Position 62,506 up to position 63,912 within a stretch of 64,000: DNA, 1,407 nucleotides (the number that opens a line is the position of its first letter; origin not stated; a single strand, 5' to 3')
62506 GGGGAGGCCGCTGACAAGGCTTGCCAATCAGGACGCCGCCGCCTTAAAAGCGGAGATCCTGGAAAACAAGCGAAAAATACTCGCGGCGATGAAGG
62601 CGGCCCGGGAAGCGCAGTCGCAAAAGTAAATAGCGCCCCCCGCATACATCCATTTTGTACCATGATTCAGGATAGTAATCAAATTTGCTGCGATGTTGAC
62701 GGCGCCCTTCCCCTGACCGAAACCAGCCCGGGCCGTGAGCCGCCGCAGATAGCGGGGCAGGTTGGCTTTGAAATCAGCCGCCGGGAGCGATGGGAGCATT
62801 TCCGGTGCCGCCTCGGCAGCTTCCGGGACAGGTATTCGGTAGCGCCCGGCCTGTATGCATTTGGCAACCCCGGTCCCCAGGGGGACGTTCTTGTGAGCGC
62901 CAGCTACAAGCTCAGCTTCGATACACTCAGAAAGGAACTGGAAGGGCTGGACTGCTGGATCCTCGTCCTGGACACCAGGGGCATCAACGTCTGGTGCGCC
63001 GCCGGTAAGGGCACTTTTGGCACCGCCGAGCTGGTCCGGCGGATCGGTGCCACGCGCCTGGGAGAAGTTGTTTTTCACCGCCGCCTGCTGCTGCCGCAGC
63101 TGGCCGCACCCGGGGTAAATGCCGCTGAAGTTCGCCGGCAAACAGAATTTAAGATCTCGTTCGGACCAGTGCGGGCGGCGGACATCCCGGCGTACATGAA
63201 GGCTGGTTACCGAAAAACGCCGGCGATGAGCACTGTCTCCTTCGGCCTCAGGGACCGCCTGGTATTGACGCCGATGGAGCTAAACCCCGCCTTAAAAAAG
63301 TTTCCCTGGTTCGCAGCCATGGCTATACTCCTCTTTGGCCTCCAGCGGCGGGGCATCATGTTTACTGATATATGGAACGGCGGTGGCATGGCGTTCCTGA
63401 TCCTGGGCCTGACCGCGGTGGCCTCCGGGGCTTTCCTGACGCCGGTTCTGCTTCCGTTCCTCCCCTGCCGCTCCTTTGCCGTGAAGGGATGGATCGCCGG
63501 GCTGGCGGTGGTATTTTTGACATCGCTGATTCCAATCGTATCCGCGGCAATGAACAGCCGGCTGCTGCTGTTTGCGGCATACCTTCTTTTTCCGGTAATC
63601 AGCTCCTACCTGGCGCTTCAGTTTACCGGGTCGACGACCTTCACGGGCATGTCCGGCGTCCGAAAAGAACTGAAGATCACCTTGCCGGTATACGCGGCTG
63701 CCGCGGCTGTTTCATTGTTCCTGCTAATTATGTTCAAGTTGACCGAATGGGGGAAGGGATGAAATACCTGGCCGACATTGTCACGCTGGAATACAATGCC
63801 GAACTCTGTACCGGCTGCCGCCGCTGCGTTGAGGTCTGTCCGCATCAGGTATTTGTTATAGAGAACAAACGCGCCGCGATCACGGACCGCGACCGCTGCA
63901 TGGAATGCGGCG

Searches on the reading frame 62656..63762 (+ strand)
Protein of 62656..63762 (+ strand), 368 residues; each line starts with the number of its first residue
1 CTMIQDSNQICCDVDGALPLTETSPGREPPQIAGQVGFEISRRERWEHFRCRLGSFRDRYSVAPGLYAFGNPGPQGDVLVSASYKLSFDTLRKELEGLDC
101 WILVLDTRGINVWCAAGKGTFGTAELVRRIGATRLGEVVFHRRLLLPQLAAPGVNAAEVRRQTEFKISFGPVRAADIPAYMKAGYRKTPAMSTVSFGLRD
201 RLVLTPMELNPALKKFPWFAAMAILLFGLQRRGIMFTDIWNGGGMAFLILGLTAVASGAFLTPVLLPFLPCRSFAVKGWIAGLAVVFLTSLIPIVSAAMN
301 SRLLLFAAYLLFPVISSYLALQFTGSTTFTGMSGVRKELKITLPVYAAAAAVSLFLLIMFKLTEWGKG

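Call 47: search_protein_families(library=pfam, proteins=[window:62656-63762:+], max_evalue=0.001)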
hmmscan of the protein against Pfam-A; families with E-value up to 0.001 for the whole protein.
window:62656-63762:+ (368 aa): 1 family
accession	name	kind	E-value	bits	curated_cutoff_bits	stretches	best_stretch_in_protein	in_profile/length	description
PF03599.22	CdhD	-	4.4e-09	36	24.8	1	61-158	267-366/387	CO dehydrogenase/acetyl-CoA synthase delta subunit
